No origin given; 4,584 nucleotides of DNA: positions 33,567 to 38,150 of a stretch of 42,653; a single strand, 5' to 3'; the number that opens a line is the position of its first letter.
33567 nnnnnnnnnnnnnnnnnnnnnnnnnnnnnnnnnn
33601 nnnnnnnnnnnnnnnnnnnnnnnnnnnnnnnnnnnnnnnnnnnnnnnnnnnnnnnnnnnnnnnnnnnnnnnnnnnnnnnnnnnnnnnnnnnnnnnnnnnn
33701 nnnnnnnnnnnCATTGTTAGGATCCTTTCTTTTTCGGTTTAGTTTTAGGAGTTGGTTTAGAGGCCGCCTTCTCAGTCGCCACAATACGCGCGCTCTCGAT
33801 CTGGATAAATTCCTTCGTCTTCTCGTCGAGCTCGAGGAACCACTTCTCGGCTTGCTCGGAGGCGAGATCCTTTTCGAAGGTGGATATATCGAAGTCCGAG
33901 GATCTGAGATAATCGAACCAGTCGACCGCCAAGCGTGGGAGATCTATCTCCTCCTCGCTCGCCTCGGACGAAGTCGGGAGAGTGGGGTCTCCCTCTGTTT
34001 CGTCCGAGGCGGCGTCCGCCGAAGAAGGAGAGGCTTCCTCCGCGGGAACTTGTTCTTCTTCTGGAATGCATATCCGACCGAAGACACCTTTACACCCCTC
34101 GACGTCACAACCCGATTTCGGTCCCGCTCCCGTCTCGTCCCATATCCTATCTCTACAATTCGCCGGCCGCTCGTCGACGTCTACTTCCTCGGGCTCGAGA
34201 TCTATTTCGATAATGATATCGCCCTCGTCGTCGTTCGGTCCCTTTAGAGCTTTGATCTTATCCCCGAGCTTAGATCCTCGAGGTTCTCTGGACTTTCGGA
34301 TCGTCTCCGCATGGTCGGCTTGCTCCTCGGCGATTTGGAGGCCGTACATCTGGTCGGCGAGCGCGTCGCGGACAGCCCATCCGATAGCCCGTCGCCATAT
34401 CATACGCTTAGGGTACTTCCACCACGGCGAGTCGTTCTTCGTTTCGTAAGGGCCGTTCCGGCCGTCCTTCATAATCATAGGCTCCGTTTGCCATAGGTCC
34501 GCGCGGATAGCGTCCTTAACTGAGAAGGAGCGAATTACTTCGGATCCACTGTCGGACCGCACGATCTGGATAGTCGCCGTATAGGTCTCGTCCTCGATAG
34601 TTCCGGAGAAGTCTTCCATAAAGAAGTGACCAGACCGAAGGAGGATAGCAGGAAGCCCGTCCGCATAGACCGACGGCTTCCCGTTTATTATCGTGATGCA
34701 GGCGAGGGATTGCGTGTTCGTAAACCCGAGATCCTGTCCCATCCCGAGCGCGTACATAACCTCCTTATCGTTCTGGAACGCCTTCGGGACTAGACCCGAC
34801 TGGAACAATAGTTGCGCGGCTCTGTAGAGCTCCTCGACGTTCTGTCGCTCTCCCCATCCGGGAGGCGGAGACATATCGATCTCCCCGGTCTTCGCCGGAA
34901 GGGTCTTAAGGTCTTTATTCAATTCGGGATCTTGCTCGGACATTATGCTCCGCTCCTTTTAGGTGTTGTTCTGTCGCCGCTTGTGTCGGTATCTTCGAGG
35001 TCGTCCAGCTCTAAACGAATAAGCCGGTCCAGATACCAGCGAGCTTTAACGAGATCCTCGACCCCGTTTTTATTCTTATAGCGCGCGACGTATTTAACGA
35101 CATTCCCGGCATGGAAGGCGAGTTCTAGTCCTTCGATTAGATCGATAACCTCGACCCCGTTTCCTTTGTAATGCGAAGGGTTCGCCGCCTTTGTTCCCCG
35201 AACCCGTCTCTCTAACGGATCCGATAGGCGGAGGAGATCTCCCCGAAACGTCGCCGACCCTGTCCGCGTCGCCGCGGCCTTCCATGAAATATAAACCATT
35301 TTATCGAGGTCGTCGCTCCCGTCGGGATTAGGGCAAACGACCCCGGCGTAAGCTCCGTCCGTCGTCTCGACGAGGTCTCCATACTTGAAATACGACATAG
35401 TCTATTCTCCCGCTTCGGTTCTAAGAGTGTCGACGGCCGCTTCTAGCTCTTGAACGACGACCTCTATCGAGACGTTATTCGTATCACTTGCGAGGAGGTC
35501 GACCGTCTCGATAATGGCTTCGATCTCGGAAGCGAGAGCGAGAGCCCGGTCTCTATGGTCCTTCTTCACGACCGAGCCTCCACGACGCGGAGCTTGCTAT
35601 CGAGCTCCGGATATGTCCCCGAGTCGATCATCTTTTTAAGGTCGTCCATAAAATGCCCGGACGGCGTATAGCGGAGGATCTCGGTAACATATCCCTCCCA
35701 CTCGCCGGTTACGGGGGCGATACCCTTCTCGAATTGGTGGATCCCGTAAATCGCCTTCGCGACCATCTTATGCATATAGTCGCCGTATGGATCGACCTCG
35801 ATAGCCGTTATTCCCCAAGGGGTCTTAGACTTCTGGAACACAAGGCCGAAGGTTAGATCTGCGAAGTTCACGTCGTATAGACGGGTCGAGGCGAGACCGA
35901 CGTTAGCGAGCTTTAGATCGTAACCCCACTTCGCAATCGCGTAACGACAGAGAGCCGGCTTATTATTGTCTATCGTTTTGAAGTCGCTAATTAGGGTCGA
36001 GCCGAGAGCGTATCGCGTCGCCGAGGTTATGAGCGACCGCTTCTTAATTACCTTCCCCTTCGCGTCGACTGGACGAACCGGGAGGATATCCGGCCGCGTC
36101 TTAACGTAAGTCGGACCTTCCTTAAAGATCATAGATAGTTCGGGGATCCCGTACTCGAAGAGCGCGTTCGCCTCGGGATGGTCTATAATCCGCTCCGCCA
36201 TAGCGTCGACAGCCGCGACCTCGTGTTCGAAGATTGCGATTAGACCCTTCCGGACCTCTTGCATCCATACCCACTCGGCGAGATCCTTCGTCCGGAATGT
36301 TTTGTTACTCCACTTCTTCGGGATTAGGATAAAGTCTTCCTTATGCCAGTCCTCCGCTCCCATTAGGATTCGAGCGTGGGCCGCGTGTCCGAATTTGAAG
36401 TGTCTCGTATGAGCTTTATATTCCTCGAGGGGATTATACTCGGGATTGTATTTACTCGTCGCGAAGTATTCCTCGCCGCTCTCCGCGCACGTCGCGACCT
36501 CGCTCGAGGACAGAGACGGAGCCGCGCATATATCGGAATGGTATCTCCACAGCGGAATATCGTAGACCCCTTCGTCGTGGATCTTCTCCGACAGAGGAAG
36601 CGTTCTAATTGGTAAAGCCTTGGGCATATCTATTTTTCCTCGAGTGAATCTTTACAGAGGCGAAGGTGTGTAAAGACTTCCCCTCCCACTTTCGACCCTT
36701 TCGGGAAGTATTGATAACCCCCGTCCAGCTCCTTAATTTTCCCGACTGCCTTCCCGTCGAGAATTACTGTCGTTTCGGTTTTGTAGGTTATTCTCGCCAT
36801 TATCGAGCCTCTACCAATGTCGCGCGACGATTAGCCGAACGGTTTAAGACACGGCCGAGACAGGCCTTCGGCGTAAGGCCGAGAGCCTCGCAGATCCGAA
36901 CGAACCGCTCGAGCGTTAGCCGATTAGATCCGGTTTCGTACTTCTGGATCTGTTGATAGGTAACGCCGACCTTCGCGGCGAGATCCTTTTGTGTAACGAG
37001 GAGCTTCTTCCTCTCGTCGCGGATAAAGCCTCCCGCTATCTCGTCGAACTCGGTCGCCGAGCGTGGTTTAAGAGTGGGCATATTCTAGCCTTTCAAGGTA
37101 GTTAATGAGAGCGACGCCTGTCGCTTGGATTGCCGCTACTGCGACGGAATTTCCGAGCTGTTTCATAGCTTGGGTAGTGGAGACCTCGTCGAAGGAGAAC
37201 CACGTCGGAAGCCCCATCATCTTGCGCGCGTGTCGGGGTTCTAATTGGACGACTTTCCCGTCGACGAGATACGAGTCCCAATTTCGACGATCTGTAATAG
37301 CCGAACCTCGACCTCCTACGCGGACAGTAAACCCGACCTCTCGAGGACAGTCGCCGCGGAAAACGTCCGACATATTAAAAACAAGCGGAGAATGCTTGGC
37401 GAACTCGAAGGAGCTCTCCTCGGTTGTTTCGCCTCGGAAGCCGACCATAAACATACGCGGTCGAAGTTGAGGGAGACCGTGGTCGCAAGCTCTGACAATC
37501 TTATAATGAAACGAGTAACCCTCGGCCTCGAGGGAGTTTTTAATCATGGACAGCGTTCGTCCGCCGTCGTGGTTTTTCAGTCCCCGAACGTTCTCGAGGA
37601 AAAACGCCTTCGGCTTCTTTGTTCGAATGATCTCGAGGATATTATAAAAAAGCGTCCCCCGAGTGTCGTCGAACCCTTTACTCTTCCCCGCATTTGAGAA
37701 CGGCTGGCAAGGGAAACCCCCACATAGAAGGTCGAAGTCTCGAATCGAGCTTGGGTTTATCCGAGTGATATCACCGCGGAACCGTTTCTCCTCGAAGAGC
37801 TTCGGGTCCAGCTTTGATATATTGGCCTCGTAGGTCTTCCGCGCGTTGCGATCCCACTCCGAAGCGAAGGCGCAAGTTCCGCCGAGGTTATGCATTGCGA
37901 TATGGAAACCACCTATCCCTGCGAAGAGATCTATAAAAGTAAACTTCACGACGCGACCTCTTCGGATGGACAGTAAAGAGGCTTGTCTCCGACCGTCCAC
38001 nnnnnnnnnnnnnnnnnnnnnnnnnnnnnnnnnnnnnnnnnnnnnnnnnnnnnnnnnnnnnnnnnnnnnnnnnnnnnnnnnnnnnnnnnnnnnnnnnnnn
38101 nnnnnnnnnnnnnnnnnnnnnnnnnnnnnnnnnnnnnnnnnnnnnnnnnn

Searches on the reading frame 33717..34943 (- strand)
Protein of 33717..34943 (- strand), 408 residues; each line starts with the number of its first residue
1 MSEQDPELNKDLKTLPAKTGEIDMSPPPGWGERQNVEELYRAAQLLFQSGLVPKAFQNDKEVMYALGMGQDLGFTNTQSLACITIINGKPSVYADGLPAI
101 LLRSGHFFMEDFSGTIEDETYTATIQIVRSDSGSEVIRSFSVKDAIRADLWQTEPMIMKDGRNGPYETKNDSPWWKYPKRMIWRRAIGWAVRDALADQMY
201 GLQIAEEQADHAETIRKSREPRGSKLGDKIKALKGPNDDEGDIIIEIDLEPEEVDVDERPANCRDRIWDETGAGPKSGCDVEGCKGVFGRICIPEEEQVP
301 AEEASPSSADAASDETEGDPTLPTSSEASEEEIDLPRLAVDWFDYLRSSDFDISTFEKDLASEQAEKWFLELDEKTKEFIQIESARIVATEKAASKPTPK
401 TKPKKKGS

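Call 68: search_protein_families(library=phrogs, proteins=[window:33717-34943:-], max_evalue=0.00001)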
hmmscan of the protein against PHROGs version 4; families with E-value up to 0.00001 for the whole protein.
window:33717-34943:- (408 aa): 2 families
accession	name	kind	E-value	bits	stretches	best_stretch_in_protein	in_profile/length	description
phrog_561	-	DNA, RNA and nucleotide metabolism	6.9e-14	53.1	1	34-217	300-477/633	RecT-like ssDNA annealing protein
phrog_4171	-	DNA, RNA and nucleotide metabolism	3.9e-10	40.9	1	8-405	12-303/392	RecT-like ssDNA annealing protein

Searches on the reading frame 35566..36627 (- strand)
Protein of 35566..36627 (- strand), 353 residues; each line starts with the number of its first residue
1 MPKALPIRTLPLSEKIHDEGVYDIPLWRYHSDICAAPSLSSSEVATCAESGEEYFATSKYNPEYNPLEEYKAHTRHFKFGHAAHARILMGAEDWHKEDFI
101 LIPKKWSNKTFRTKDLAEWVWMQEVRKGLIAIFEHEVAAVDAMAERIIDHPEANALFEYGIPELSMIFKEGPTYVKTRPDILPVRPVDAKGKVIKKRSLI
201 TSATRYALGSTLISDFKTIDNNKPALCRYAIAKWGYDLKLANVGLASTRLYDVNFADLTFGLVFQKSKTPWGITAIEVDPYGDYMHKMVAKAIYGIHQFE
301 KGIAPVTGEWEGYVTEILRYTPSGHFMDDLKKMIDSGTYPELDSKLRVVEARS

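Call 68: search_protein_families(library=phrogs, proteins=[window:35566-36627:-], max_evalue=0.00001)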
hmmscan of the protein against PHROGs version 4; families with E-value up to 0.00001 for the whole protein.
window:35566-36627:- (353 aa): 1 family
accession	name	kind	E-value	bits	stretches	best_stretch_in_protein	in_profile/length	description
phrog_412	-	DNA, RNA and nucleotide metabolism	1.2e-26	95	1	19-280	139-364/440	exonuclease VIII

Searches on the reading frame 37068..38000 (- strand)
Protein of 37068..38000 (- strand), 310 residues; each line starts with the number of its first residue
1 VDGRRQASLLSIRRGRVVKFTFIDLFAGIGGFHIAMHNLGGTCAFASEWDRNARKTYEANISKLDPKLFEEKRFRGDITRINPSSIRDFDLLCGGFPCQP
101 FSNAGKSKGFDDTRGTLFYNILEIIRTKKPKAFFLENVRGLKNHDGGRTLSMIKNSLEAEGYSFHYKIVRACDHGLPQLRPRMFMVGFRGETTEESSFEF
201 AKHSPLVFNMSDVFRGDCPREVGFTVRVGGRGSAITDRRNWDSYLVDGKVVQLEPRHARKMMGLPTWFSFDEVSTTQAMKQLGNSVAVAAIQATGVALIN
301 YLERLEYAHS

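Call 68: search_protein_families(library=phrogs, proteins=[window:37068-38000:-], max_evalue=0.00001)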
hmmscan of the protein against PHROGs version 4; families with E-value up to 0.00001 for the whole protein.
window:37068-38000:- (310 aa): 4 families
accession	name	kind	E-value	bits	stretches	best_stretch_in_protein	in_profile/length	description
phrog_116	-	other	8.4e-79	266.8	1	17-306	205-497/779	DNA methyltransferase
phrog_363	-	other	4.4e-53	181.5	1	8-205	42-231/327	DNA methyltransferase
phrog_5999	-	other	7.6e-16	59.1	1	20-119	3-102/109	DNA methyltransferase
phrog_29583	-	other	7.8e-06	25.9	0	89-143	79-133/468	DNA methyltransferase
